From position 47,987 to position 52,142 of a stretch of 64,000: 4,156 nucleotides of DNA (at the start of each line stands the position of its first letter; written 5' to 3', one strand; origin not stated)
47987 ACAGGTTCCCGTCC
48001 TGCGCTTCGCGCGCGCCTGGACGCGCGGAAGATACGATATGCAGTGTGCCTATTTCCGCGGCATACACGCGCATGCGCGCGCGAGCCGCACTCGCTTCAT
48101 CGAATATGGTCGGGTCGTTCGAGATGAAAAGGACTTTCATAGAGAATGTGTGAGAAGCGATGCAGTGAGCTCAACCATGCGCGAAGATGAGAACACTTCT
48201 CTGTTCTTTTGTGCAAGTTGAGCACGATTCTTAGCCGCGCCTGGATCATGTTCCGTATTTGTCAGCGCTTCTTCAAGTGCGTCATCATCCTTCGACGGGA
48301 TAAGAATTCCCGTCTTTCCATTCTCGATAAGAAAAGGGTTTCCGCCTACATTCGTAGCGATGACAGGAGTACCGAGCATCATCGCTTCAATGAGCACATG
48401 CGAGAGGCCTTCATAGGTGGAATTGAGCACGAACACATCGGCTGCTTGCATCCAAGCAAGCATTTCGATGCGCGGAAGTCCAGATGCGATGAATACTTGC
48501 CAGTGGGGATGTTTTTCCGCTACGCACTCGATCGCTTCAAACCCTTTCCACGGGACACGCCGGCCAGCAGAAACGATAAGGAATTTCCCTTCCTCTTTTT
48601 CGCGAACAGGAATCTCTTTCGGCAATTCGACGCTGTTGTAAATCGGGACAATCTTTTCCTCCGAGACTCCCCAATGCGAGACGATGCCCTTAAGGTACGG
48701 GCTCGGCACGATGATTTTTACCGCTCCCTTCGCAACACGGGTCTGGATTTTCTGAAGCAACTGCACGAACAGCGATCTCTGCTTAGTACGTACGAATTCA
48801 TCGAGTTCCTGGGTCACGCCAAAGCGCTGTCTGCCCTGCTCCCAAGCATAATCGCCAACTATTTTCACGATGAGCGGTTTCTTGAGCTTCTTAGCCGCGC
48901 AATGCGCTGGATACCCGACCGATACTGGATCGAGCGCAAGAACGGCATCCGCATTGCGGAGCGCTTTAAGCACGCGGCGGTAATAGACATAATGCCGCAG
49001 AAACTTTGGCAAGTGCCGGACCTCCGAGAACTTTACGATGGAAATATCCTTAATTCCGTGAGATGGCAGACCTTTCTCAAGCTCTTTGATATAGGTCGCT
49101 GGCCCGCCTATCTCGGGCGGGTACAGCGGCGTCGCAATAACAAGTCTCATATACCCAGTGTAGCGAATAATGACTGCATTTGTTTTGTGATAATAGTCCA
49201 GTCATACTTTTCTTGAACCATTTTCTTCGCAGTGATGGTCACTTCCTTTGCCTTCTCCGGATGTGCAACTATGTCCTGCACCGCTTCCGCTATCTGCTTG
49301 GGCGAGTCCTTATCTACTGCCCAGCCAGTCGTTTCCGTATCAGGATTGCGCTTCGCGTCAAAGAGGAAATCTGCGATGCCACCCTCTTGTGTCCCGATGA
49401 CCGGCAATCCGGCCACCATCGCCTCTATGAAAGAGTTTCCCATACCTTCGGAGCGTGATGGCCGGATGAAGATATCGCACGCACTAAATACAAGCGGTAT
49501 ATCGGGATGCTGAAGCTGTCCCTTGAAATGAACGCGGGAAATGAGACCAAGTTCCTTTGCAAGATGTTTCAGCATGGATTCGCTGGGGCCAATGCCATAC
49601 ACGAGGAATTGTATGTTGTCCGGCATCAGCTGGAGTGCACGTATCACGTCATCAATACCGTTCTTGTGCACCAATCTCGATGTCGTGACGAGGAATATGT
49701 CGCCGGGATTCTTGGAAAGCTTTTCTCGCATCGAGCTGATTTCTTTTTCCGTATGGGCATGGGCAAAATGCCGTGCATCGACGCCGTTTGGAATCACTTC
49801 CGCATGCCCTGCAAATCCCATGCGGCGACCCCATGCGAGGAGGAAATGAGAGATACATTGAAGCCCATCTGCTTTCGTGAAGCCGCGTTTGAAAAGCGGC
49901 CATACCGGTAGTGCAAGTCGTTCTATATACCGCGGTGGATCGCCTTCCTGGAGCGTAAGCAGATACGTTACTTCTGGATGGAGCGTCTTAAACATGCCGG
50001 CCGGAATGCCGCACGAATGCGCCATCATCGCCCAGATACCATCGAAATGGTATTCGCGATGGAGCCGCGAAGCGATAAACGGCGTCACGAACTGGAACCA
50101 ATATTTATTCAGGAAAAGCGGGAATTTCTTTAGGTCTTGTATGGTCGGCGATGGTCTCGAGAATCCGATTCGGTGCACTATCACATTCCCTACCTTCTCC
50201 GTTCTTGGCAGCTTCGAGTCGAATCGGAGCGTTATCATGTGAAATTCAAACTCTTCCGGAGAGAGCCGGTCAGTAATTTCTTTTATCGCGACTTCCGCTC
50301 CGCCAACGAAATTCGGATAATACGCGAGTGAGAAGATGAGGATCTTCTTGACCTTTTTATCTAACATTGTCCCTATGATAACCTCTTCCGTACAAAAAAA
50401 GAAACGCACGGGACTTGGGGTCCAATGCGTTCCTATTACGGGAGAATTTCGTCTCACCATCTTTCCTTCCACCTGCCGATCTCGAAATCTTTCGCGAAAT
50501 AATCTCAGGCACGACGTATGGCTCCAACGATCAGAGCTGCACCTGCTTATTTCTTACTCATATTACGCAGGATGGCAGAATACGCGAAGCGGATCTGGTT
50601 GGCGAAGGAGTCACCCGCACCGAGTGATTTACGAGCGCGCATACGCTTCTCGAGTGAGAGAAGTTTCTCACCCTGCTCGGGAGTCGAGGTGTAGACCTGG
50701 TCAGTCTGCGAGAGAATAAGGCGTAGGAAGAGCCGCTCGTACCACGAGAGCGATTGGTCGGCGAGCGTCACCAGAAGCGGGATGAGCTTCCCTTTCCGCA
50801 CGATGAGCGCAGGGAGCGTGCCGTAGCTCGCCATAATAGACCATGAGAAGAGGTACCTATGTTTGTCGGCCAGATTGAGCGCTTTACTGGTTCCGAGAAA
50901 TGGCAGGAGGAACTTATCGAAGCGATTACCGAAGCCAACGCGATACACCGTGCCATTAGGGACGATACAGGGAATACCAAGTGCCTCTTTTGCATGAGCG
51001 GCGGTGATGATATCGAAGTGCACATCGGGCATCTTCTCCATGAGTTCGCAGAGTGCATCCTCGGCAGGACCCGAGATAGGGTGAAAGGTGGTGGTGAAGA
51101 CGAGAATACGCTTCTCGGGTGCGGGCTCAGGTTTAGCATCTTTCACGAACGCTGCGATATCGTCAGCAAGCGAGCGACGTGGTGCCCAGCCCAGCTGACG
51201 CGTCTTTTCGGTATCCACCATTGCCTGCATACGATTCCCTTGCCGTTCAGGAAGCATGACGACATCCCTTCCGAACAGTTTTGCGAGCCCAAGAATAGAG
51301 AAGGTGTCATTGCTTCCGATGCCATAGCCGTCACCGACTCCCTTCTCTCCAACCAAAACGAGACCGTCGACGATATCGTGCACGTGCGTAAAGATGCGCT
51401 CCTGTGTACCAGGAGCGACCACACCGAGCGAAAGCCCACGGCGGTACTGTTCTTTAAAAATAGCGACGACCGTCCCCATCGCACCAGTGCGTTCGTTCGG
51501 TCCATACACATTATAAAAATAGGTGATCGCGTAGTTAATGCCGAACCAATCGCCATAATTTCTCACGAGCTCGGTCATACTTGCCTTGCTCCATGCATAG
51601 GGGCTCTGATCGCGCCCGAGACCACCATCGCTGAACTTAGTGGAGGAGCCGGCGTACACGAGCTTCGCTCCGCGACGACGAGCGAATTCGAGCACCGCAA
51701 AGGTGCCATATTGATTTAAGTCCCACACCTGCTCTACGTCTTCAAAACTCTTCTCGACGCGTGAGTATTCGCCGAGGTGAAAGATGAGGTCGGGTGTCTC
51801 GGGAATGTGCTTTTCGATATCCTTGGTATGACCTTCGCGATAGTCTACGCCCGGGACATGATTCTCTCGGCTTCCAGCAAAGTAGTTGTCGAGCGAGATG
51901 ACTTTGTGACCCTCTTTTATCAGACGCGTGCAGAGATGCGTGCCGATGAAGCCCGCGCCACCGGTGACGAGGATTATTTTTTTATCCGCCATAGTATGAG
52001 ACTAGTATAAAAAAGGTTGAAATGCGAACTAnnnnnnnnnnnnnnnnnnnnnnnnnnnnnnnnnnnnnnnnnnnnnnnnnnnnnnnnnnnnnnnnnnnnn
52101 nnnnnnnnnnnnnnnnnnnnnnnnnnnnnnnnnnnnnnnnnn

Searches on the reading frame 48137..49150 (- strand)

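Call 7: search_protein_families(library=pfam, proteins=[window:48137-49150:-], max_evalue=0.001)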
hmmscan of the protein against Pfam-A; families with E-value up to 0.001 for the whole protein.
window:48137-49150:- (337 aa): 4 families
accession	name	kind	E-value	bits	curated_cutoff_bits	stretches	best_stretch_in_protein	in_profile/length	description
PF00534.26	Glycos_transf_1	-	1.7e-25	89.9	26.4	1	217-318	73-171/172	Glycosyl transferases group 1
PF13692.12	Glyco_trans_1_4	-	1.4e-20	74.4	27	1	187-298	33-138/142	Glycosyl transferases group 1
PF13439.12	Glyco_transf_4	-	1.5e-09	38.6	28.5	1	39-176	43-168/170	Glycosyltransferase Family 4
PF13579.12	Glyco_trans_4_4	-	2.3e-07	31.7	29.7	1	46-172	52-157/158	Glycosyl transferase 4-like domain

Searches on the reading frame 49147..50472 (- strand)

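Call 7: search_protein_families(library=pfam, proteins=[window:49147-50472:-], max_evalue=0.001)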
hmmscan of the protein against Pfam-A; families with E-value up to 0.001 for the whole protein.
window:49147-50472:- (441 aa): 6 families
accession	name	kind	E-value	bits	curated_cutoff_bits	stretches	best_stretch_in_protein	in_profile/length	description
PF00534.26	Glycos_transf_1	-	3.4e-34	118.3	26.4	1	247-417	4-171/172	Glycosyl transferases group 1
PF13692.12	Glyco_trans_1_4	-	2.2e-25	90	27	1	261-402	4-140/142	Glycosyl transferases group 1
PF13439.12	Glyco_transf_4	-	1.5e-11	45.1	28.5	1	56-233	1-168/170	Glycosyltransferase Family 4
PF20706.3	GT4-conflict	-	1.7e-10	40.9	26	1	331-427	281-380/385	Family 4 Glycosyltransferase in conflict systems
PF13524.12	Glyco_trans_1_2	-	7.1e-06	26.5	25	1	285-431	13-141/144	Glycosyl transferase-like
PF13579.12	Glyco_trans_4_4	-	2.9e-05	24.9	29.7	1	57-230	1-158/158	Glycosyl transferase 4-like domain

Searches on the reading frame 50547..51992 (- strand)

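Call 7: search_protein_families(library=pfam, proteins=[window:50547-51992:-], max_evalue=0.001)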
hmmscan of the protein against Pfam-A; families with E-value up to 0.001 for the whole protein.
window:50547-51992:- (481 aa): 7 families
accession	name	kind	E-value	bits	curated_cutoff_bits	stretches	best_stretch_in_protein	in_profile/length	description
PF01370.27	Epimerase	-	7.8e-40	137.2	20.9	1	7-223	1-237/240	NAD dependent epimerase/dehydratase family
PF16363.11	GDP_Man_Dehyd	-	2.6e-29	103.2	27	1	8-263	1-285/332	GDP-mannose 4,6 dehydratase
PF04321.23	RmlD_sub_bind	-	6.9e-08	32.3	27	1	7-120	3-105/287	RmlD substrate binding domain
PF01073.25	3Beta_HSD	-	3.8e-07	29.8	22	1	8-116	1-116/280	3-beta hydroxysteroid dehydrogenase/isomerase family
PF02719.21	Polysacc_synt_2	-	2.4e-05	24.1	20.2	0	7-33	1-27/293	Polysaccharide biosynthesis protein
PF00106.31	adh_short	-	5.1e-05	23.3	26.6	0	5-36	1-32/195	short chain dehydrogenase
PF07993.18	NAD_binding_4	-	0.00014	21.6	20.1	0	9-30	1-22/258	Male sterility protein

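Call 42: search_protein_families(library=ncbifam, proteins=[window:50547-51992:-], max_evalue=0.00001)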
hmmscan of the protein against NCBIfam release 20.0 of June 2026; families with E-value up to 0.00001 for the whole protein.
window:50547-51992:- (481 aa): 16 families
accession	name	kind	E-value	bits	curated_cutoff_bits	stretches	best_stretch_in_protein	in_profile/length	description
TIGR01181.1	dTDP_gluc_dehyt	equivalog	1.4e-23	83.5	365.1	1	7-283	2-308/321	dTDP-glucose 4,6-dehydratase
TIGR02197.1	heptose_epim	equivalog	6.1e-19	68.3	274.6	1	7-228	1-244/316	ADP-glyceromanno-heptose 6-epimerase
TIGR04180.1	EDH_00030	hypoth_equivalog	2.4e-18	66.2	475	1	7-240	1-252/297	NAD-dependent 4,6-dehydratase LegB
TIGR01179.1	galE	equivalog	1.5e-16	60.2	262.3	1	7-173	2-186/332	UDP-glucose 4-epimerase GalE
NF007490.0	PRK10084.1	subfamily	2.2e-13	50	649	0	7-109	3-116/361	dTDP-glucose 4,6-dehydratase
NF007582.0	PRK10217.1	equivalog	1.1e-12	47.7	698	0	129-229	157-255/355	dTDP-glucose 4,6-dehydratase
NF007956.0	PRK10675.1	subfamily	7.8e-10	38.4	394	1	7-122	3-130/338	UDP-glucose 4-epimerase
NF042422.1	oxyalk_red_OleD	equivalog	2e-09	37.2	580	1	7-117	3-111/329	2-alkyl-3-oxoalkanoate reductase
TIGR03466.1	HpnA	hypoth_equivalog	4.8e-08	32.3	367.65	1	7-119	3-116/327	hopanoid-associated sugar epimerase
NF008872.0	PRK11908.1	equivalog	1.3e-07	31.1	294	0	7-252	4-279/349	bifunctional UDP-4-keto-pentose/UDP-xylose synthase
TIGR01214.1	rmlD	equivalog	2e-07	30.4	224.05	1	7-133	2-113/285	dTDP-4-dehydrorhamnose reductase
NF041015.1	UDPsulfquin_syn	equivalog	6.9e-07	28.6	575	0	7-43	3-39/384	UDP-sulfoquinovose synthase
NF008360.0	PRK11150.1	equivalog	9.2e-07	28.3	452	1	6-233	1-243/310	ADP-glyceromanno-heptose 6-epimerase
TIGR02622.1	CDP_4_6_dhtase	equivalog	1e-06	28.1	278.45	1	4-107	4-118/352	CDP-glucose 4,6-dehydratase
TIGR01829.1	AcAcCoA_reduct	subfamily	3.3e-06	26.9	302.1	0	5-33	1-29/242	acetoacetyl-CoA reductase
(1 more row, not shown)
